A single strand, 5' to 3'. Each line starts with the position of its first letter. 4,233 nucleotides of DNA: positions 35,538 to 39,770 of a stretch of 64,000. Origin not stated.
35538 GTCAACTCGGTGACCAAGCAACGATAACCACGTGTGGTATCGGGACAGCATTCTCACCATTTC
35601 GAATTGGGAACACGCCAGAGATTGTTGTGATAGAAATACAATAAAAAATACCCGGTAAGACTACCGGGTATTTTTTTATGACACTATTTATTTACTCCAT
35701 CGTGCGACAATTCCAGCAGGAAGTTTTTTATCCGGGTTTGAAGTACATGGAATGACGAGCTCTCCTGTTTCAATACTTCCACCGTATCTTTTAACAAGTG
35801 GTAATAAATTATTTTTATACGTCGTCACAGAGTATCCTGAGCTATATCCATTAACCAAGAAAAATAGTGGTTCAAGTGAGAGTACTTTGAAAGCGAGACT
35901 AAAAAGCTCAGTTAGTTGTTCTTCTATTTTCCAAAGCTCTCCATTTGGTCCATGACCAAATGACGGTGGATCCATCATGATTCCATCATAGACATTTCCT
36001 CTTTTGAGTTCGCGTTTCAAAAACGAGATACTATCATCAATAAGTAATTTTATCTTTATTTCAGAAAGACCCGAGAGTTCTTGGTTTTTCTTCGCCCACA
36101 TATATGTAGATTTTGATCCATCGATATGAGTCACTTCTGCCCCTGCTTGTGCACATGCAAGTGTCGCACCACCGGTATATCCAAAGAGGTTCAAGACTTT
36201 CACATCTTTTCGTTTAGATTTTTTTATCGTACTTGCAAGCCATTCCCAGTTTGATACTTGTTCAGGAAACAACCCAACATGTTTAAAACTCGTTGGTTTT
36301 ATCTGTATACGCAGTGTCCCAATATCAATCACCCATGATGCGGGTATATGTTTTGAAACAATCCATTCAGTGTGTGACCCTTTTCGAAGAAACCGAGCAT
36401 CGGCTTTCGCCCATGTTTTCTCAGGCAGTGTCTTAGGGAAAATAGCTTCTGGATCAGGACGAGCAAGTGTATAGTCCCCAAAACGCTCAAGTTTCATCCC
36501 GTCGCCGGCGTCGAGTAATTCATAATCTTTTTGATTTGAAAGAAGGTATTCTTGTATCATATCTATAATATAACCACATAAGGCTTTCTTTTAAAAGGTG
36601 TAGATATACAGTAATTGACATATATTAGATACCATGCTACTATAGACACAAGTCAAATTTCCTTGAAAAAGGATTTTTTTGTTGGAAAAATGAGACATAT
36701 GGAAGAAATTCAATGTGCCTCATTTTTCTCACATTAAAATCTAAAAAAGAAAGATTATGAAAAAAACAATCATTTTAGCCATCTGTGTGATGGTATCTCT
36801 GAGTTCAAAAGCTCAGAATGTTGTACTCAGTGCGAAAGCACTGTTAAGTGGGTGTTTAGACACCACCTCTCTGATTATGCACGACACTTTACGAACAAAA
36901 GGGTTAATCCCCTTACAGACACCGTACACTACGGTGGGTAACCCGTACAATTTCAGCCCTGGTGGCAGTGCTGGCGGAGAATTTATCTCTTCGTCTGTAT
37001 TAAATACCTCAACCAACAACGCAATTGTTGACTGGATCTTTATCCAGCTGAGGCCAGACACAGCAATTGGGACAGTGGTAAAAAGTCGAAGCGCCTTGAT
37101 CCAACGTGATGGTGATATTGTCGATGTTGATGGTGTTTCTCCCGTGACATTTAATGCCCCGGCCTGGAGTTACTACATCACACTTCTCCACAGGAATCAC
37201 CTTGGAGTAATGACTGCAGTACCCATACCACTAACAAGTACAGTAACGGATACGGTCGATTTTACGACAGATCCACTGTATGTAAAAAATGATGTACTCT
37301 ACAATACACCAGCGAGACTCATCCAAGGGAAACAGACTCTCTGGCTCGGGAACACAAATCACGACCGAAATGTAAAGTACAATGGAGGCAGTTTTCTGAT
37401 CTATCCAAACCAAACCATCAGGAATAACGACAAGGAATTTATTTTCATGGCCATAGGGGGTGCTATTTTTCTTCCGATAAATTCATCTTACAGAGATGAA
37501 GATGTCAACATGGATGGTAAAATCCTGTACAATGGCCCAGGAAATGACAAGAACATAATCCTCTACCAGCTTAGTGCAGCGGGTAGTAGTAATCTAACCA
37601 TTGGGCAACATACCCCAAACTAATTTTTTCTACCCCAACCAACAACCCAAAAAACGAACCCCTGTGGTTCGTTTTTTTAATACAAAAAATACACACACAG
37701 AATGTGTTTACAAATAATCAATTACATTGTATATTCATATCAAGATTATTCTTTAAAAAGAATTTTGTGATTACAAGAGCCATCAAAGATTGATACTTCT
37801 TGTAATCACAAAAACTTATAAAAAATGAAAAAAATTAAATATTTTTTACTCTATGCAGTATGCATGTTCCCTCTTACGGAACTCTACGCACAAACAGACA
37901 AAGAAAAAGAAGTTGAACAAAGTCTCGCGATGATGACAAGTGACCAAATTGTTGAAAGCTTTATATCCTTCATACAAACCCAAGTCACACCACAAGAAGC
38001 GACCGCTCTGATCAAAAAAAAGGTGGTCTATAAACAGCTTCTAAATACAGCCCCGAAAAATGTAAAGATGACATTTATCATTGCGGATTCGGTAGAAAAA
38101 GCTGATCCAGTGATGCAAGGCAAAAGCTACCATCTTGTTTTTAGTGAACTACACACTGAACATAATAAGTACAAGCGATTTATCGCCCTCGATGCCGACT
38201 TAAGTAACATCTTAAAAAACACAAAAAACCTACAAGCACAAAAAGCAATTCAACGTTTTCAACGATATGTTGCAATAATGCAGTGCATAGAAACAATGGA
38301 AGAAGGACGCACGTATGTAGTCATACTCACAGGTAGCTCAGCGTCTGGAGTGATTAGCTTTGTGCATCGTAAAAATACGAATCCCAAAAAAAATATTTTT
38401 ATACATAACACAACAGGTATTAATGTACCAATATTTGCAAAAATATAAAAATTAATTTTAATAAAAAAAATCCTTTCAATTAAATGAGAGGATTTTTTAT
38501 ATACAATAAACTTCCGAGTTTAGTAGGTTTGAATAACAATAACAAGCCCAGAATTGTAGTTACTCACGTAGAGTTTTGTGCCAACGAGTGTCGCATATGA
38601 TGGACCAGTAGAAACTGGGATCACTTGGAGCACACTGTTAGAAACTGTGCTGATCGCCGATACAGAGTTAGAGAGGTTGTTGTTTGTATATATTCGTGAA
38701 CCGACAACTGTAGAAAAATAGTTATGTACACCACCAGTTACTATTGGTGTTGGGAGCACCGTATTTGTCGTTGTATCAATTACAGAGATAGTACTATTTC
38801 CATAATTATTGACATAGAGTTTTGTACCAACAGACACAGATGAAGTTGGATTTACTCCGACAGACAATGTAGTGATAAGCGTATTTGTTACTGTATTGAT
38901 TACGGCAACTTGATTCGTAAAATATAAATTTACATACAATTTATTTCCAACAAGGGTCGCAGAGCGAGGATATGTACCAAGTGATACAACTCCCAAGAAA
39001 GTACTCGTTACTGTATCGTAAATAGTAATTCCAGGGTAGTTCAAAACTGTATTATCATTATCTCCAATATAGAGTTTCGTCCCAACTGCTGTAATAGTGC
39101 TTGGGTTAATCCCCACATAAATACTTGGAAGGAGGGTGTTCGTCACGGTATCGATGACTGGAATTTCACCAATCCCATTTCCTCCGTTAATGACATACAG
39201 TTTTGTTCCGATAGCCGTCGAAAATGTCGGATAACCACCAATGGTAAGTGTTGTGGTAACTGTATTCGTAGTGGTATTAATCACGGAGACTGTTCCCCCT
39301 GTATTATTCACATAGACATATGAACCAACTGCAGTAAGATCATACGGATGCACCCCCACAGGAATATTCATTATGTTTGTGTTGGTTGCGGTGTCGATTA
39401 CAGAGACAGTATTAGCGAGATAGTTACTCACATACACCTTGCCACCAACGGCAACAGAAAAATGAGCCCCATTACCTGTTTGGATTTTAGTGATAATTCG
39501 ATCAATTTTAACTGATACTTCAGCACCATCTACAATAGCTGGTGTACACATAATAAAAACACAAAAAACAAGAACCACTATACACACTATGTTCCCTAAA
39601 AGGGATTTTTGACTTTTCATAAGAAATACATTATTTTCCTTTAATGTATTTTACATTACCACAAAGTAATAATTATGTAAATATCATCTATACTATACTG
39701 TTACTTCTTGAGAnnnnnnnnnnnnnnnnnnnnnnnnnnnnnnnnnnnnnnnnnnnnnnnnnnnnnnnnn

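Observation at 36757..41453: Surface locus with a type IV pilin N-terminus fused to a ~450-aa YVTN beta-propeller and a membrane-anchored paralogue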

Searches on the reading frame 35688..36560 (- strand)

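Call 9: search_protein_families(library=pfam, proteins=[window:35688-36560:-], max_evalue=0.001)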
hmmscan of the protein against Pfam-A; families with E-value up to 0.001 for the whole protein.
window:35688-36560:- (290 aa): 3 families
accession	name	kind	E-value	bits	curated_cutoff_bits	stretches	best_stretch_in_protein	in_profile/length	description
PF10672.15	Methyltrans_SAM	-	1.2e-11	44.8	27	1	59-204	70-209/286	S-adenosylmethionine-dependent methyltransferase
PF03602.21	Cons_hypoth95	-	1.5e-05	25.2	24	1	117-199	40-122/182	Conserved hypothetical protein 95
PF09445.16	Methyltransf_15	-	0.00025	21.1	22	1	122-202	4-83/165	RNA cap guanine-N2 methyltransferase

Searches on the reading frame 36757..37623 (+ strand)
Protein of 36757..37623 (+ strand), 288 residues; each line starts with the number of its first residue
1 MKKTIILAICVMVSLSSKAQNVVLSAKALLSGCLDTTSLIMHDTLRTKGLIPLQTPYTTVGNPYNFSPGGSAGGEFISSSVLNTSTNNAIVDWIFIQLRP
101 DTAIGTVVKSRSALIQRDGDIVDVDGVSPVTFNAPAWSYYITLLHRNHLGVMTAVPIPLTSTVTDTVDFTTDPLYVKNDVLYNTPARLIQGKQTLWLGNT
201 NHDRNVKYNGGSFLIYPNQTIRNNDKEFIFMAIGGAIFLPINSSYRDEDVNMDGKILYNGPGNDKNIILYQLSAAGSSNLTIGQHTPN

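Call 3: search_protein_families(library=pfam, proteins=[window:36757-37623:+], max_evalue=0.1)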
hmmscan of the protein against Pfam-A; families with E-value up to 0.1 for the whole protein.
window:36757-37623:+ (288 aa): 0 families

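Call 4: search_protein_families(library=ncbifam, proteins=[window:36757-37623:+], max_evalue=0.1)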
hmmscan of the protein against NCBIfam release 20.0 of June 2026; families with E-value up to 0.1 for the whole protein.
window:36757-37623:+ (288 aa): 0 families

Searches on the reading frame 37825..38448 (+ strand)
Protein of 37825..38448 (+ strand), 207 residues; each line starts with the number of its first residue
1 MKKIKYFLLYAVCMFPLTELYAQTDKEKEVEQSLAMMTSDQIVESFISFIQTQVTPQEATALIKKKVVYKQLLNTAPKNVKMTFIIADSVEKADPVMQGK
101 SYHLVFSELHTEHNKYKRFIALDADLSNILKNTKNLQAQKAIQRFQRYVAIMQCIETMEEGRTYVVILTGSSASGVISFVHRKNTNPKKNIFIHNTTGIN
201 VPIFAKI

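Call 3: search_protein_families(library=pfam, proteins=[window:37825-38448:+], max_evalue=0.1)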
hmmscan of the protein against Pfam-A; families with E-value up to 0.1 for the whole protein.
window:37825-38448:+ (207 aa): 0 families

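Call 4: search_protein_families(library=ncbifam, proteins=[window:37825-38448:+], max_evalue=0.1)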
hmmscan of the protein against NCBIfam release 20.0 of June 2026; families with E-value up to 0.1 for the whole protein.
window:37825-38448:+ (207 aa): 4 families
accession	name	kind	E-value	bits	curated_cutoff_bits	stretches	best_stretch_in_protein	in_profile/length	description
NF038074.1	fam_STM4014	hypoth_equivalog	0.015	14.7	175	1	137-186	130-181/349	STM4014 family protein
NF053546.1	violacein_VioA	equivalog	0.017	14.5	600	1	13-72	80-141/411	flavin-dependent violacein biosynthesis tryptophan-2 monooxygenase VioA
NF010332.0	PRK13763.2-2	equivalog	0.043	13.9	270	0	140-191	122-174/179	putative RNA-processing protein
NF046083.1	exosort_XrtY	exception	0.052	13.4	160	0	103-180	22-98/168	exosortase Y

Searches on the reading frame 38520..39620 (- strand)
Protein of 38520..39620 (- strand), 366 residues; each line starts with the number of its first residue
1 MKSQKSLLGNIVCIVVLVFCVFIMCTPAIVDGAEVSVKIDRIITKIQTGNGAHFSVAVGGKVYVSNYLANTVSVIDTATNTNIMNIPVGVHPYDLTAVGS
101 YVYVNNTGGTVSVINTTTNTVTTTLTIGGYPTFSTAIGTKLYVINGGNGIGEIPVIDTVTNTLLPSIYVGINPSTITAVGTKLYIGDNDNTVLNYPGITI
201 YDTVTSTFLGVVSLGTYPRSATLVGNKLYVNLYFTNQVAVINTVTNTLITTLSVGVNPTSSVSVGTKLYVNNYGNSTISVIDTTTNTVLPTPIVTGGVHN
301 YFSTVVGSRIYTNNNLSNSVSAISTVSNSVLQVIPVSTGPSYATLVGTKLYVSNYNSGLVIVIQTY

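Call 3: search_protein_families(library=pfam, proteins=[window:38520-39620:-], max_evalue=0.1)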
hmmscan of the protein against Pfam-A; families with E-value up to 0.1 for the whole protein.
window:38520-39620:- (366 aa): 2 families
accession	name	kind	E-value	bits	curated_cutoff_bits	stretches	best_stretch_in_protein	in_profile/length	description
PF25210.1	Kelch_FKB95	-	0.00013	22.1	70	1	135-285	39-200/268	FKB95, Kelch-repeats domain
PF21783.3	YNCE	-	0.0024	17.7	27.1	1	41-123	233-320/339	YNCE-like beta-propeller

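Call 4: search_protein_families(library=ncbifam, proteins=[window:38520-39620:-], max_evalue=0.1)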
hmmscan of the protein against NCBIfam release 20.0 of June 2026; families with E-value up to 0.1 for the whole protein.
window:38520-39620:- (366 aa): 5 families
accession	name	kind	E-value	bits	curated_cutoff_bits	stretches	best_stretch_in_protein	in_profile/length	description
TIGR02276.1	beta_rpt_yvtn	repeat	9.9e-43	143.9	27.85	6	59-96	3-40/42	beta-propeller repeat protein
TIGR03866.1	PQQ_ABC_repeats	subfamily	1.1e-19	70.6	287.3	2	56-177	7-131/310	PQQ-dependent catabolism-associated beta-propeller protein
NF052340.1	hydrazine_beta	equivalog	5.6e-11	42.1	560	2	43-169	25-159/372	hydrazine synthase subunit beta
NF048007.1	MmpL3Stblzr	equivalog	0.00013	21.2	600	2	62-190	194-329/366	MmpL3/TtfA transport complex stabilizer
NF038015.2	AztD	exception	0.0064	15.3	400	1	58-99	314-355/356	zinc metallochaperone AztD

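Call 12: find_encoding_contigs(protein=window:38520-39620:-, flank=10000, max_places=6)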
Protein window:38520-39620:- (366 aa): 1 contig read that carries it; 1 place shown.
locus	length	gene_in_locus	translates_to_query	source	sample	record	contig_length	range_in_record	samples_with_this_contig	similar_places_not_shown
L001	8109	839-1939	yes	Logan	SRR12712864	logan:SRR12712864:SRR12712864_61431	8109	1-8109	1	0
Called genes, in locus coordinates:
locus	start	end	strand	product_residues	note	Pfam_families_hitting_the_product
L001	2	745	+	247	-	?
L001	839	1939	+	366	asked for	-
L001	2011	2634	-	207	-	-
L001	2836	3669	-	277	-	-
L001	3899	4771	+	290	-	PF10672:Methyltrans_SAM, PF03602:Cons_hypoth95 (weak)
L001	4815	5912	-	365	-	PF00149:Metallophos, PF12850:Metallophos_2 (weak)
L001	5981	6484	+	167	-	-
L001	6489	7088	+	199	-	PF00406:ADK, PF13207:AAA_17 (weak)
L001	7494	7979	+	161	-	PF00466:Ribosomal_L10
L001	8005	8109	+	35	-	?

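Call 43: list_cluster_members(proteins=[P0001, window:38520-39620:-, window:22029-23105:+, window:23245-24972:-, window:41644-42642:-, P0003, P0062, P0028, window:36757-37623:+, window:37825-38448:+])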
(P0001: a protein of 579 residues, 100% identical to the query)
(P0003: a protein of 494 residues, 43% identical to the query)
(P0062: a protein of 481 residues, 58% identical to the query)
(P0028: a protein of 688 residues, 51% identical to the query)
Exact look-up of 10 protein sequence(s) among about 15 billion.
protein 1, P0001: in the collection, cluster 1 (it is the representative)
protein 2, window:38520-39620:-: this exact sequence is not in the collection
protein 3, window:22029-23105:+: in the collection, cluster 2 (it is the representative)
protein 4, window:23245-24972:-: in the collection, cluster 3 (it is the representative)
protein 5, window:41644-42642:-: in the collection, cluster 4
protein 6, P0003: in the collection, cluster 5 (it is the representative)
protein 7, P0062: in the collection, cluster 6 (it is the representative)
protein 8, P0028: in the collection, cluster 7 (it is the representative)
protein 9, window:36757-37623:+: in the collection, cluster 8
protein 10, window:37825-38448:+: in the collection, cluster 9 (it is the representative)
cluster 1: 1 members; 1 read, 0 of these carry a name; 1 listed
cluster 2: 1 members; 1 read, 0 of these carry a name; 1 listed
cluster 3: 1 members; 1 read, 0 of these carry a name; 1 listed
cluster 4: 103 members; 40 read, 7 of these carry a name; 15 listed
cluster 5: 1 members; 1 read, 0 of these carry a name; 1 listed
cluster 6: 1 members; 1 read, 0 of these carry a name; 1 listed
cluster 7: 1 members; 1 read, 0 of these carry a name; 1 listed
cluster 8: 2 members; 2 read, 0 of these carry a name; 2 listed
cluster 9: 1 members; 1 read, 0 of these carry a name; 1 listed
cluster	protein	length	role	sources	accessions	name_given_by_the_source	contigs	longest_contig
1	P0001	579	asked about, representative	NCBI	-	-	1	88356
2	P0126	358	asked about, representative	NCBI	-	-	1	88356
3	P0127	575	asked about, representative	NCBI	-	-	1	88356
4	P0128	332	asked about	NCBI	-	-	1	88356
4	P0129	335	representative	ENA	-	-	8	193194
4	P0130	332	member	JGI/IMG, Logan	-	ribonucleoside-diphosphate reductase beta chain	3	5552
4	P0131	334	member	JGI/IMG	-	ribonucleoside-diphosphate reductase beta chain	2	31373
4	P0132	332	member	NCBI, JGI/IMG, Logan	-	ribonucleoside-diphosphate reductase beta chain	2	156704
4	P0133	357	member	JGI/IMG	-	ribonucleoside-diphosphate reductase beta chain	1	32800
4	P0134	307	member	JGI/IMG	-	ribonucleoside-diphosphate reductase beta chain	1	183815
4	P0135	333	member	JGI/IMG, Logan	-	ribonucleoside-diphosphate reductase beta chain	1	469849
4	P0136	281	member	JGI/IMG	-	ribonucleoside-diphosphate reductase beta chain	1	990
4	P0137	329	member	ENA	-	-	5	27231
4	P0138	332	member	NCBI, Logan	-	-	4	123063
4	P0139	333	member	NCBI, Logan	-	-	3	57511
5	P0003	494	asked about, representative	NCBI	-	-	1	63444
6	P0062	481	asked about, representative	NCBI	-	-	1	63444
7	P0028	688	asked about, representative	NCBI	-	-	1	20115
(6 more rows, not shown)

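Call 77: predict_structure(alignment_id=A3)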
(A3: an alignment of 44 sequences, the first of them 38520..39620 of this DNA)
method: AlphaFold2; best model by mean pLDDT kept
length: 366 residues; sequences in the alignment: 44
mean_pLDDT: 91.3   pTM: 0.87
mean pLDDT of the five models: 91.3, 91.3, 91.2, 90.2, 90.1
residues with pLDDT >= 90: 299; 70-90: 29; 50-70: 24; < 50: 14
segments of 3 or more residues with pLDDT < 50: 1-6, 24-27
pLDDT, mean of each block of 10 residues (from residue 1): 45 53 49 72 97 98 99 98 98 98 98 98 96 97 89 96 94 94 90 82 96 94 98 97 98 97 98 96 97 89 96 97 96 97 97 98 96
secondary structure, 60 per line:
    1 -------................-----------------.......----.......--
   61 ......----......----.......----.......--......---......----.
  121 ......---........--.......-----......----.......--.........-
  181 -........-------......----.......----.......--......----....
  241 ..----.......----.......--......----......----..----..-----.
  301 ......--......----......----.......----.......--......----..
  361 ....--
elements in order: H8-23 E41-47 E52-58 E61-66 E71-76 E81-87 E92-98 E101-106 E110-115 E120-126 E130-137 E140-146 E152-157 E162-168 E171-179 E182-189 E197-202 E207-213 E218-224 E227-232 E237-242 E247-253 E258-264 E267-272 E277-282 E300-306 E309-314 E319-324 E329-335 E340-346 E349-354 E359-364
